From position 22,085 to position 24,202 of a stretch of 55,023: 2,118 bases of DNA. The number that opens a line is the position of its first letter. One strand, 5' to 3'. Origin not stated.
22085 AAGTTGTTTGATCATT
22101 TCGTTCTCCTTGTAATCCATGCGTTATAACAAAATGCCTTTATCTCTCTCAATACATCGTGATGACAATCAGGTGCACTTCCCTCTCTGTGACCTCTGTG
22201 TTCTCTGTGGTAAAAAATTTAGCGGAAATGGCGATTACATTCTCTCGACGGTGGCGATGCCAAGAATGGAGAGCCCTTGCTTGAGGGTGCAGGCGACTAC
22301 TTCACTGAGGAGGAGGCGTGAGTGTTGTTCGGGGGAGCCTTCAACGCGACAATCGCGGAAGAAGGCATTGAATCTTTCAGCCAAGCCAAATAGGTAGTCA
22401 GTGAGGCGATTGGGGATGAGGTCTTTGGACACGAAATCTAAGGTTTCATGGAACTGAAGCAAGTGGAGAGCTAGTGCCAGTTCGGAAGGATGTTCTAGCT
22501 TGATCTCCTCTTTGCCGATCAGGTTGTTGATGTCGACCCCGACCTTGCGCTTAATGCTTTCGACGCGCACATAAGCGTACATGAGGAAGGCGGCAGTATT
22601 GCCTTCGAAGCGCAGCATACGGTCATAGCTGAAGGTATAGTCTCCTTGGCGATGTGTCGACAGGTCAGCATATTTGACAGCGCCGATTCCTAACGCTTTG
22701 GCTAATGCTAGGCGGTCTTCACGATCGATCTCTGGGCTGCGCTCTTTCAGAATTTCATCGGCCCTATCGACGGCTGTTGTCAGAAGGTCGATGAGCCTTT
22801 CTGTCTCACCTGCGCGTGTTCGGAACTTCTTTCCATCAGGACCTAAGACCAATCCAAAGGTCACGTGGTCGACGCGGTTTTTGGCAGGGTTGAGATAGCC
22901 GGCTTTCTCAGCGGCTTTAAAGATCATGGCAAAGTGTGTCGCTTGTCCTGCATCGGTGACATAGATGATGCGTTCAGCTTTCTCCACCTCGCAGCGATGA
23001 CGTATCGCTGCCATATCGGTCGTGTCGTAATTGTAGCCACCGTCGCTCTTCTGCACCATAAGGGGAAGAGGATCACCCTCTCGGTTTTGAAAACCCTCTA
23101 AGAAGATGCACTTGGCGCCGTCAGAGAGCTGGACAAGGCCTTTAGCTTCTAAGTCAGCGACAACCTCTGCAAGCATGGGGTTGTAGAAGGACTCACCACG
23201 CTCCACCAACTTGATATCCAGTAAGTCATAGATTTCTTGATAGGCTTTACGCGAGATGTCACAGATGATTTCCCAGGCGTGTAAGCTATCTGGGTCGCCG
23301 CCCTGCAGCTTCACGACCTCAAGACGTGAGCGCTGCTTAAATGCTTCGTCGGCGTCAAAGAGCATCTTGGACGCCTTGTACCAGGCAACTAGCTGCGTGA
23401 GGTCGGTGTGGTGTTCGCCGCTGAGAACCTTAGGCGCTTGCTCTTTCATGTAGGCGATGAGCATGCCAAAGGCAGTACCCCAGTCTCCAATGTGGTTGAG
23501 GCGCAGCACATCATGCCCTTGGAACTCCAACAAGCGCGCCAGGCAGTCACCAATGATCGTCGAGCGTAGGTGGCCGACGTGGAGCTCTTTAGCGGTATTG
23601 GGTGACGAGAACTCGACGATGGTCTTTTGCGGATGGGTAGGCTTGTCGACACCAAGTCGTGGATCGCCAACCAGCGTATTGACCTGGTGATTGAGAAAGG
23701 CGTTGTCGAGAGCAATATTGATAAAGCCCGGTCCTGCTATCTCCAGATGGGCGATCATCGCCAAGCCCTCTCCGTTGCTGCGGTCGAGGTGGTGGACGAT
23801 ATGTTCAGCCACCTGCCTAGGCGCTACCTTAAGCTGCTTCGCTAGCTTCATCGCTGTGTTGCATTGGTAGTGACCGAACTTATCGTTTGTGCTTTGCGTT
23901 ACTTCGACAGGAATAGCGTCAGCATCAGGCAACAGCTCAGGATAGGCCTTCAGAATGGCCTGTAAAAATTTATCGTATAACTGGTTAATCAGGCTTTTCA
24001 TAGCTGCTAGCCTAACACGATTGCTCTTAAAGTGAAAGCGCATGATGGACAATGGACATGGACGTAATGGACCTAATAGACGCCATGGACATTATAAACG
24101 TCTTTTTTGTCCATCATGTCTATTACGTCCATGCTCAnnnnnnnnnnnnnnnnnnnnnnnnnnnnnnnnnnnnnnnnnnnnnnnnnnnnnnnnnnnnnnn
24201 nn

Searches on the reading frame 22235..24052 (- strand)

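Call 31: search_protein_families(library=pfam, proteins=[window:22235-24052:-], max_evalue=0.01)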
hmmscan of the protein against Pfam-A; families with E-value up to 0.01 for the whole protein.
window:22235-24052:- (605 aa): 5 families
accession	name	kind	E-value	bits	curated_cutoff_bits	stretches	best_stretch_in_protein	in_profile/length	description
PF00750.26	tRNA-synt_1d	-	1.7e-122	409.2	23.3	1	135-476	13-349/349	tRNA synthetases class I (R), catalytic domain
PF05746.21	DALR_1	-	1.4e-28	99.7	22.3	1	490-605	1-117/117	DALR anticodon binding domain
PF03485.21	Arg_tRNA_synt_N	-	1e-20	74.5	21.5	1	27-115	5-85/85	Arginyl tRNA synthetase N terminal domain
PF09334.17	tRNA-synt_1g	-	0.00022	20.5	20.1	1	153-232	10-88/391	tRNA synthetases class I (M)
PF01406.26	tRNA-synt_1e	-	0.0041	17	27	0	153-281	19-93/301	tRNA synthetases class I (C) catalytic domain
